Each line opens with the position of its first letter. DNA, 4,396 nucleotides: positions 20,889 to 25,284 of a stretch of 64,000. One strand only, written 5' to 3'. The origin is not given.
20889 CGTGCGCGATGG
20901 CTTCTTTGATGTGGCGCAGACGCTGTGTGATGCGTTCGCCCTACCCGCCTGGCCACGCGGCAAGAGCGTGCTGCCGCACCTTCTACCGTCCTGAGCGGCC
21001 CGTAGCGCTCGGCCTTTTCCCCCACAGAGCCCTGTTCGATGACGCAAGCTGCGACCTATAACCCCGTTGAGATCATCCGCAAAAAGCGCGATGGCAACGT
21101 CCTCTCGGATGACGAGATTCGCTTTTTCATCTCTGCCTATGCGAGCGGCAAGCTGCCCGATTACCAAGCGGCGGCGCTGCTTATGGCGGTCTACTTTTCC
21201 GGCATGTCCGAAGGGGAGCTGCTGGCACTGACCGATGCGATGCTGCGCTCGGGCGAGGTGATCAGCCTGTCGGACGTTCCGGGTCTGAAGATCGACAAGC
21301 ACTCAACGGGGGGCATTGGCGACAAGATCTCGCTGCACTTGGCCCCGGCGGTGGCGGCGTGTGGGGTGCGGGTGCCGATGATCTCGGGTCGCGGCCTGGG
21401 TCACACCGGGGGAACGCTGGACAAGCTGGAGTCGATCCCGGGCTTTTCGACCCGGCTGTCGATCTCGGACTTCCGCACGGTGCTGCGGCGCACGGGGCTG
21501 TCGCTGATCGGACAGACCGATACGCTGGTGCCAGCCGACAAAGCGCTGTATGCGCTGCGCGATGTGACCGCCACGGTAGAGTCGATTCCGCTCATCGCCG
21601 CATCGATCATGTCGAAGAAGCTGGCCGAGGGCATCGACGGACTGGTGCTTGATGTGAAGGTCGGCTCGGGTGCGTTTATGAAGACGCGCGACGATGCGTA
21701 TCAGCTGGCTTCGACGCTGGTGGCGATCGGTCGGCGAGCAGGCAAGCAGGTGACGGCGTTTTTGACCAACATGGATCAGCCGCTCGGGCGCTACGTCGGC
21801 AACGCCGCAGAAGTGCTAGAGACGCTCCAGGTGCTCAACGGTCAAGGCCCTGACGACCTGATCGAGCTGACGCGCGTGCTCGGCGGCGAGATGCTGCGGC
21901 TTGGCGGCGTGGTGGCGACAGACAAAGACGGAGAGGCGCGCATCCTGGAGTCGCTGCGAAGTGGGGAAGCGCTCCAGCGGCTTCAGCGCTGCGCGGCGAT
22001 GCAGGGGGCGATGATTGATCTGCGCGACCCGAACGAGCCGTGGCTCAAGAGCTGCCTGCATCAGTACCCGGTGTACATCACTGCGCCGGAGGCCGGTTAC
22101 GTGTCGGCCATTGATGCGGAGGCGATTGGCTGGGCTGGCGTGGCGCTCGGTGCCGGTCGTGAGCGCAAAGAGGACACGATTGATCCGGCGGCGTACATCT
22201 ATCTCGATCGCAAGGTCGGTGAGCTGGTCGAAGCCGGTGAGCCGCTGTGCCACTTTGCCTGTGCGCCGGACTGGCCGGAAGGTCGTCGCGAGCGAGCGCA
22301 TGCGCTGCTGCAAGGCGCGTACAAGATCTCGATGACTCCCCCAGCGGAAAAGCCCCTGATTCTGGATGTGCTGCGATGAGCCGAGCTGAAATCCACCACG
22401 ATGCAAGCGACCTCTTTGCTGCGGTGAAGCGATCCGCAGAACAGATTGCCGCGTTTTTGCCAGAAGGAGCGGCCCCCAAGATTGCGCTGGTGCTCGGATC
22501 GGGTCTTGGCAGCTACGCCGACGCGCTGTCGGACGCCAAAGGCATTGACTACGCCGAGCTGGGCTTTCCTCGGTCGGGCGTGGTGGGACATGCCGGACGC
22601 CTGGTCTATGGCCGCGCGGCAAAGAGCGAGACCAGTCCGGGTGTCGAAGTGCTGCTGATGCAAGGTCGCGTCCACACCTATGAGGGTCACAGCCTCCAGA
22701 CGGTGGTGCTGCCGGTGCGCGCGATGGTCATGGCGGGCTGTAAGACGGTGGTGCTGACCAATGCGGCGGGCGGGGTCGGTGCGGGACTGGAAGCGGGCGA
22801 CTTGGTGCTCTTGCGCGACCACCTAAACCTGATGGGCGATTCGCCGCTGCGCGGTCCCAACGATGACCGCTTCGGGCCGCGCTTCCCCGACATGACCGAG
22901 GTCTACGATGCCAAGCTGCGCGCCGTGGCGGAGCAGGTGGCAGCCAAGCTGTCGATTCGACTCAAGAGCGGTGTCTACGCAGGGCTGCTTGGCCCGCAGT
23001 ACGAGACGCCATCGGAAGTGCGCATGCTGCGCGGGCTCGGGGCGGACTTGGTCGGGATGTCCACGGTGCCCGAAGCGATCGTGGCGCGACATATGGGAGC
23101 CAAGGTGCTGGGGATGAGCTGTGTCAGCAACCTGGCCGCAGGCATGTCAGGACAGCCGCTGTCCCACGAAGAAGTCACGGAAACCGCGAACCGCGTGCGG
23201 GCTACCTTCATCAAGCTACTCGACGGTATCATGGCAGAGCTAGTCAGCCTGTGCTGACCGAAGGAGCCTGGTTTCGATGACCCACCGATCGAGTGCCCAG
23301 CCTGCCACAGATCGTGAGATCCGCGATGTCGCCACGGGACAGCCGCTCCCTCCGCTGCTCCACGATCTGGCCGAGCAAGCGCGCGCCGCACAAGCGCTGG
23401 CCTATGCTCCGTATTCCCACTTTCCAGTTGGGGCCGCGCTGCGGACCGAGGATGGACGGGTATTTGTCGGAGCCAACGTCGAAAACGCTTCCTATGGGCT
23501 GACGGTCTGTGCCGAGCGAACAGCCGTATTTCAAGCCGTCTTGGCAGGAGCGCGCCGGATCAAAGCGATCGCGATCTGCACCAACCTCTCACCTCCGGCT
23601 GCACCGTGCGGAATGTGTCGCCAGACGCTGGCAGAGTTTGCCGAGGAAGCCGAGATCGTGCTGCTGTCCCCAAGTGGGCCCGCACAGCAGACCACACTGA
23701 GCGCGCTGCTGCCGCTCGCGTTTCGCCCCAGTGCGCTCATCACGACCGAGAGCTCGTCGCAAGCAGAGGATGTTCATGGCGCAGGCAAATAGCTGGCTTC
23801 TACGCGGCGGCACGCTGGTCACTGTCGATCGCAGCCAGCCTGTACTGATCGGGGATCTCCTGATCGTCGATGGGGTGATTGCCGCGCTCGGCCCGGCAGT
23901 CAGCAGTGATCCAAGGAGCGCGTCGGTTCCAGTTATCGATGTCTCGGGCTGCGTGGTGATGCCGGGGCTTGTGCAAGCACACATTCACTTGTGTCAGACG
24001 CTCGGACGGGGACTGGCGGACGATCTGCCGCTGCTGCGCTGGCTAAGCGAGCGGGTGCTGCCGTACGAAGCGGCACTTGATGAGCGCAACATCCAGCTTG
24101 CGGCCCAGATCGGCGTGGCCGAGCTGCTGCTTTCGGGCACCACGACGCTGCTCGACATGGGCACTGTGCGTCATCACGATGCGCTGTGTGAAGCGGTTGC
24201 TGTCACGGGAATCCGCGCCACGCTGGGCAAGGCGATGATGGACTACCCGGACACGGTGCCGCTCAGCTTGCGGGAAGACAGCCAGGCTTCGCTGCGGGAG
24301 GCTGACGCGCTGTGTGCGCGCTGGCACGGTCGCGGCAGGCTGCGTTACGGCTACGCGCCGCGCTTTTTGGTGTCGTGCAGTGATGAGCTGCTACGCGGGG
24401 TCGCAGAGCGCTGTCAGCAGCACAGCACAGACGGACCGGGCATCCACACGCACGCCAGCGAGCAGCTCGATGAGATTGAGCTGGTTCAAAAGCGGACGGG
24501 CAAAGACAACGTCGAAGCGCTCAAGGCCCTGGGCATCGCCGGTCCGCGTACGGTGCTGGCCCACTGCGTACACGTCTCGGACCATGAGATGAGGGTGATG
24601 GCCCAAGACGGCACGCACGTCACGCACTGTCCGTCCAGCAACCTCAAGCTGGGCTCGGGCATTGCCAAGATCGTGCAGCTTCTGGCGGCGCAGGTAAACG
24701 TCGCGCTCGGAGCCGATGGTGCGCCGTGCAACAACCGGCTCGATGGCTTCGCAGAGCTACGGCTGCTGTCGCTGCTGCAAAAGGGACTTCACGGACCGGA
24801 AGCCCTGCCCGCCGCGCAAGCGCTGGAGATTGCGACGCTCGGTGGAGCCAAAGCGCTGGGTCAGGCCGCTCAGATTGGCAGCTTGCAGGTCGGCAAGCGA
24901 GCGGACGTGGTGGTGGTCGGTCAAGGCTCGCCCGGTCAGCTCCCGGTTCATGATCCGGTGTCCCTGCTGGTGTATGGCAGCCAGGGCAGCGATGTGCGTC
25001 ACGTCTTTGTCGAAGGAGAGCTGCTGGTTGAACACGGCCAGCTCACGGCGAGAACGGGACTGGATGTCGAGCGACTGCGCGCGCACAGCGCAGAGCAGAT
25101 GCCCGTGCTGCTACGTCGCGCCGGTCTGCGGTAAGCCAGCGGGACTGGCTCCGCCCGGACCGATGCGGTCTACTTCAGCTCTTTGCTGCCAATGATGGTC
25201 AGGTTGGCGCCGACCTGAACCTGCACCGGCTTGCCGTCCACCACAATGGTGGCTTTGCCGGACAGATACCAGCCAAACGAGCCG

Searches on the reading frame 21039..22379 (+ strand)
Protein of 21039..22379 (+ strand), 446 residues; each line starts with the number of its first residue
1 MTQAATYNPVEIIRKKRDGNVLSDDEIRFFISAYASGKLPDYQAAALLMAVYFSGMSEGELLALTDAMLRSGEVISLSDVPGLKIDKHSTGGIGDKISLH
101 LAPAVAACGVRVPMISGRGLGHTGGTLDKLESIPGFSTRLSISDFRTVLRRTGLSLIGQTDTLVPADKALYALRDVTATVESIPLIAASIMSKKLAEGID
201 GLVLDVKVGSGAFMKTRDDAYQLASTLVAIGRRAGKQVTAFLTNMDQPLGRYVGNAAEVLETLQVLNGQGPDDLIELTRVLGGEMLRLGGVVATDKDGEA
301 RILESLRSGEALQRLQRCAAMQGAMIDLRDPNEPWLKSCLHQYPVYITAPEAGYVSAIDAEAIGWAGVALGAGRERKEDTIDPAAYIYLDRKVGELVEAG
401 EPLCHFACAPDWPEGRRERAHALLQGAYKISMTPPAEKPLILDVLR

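Call 31: search_protein_families(library=pfam, proteins=[window:21039-22379:+], max_evalue=0.001)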
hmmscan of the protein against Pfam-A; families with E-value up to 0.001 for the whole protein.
window:21039-22379:+ (446 aa): 3 families
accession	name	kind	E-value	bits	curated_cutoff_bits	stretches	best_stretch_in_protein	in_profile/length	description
PF00591.27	Glycos_transf_3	-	7.2e-48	163.9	27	1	84-312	4-253/253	Glycosyl transferase family, a/b domain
PF02885.22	Glycos_trans_3N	-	7e-24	83.8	26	1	11-72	2-63/63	Glycosyl transferase family, helical bundle domain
PF07831.19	PYNP_C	-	1.8e-16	60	27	1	354-404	1-51/75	Pyrimidine nucleoside phosphorylase C-terminal domain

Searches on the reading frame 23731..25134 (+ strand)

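Call 31: search_protein_families(library=pfam, proteins=[window:23731-25134:+], max_evalue=0.001)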
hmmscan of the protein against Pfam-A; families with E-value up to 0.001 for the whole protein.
window:23731-25134:+ (467 aa): 2 families
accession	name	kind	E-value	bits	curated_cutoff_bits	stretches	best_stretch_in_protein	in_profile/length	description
PF01979.26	Amidohydro_1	-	2.2e-62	211.8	25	1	75-431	1-344/345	Amidohydrolase family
PF07969.17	Amidohydro_3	-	5.1e-15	56.3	29.7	1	257-430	317-469/472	Amidohydrolase family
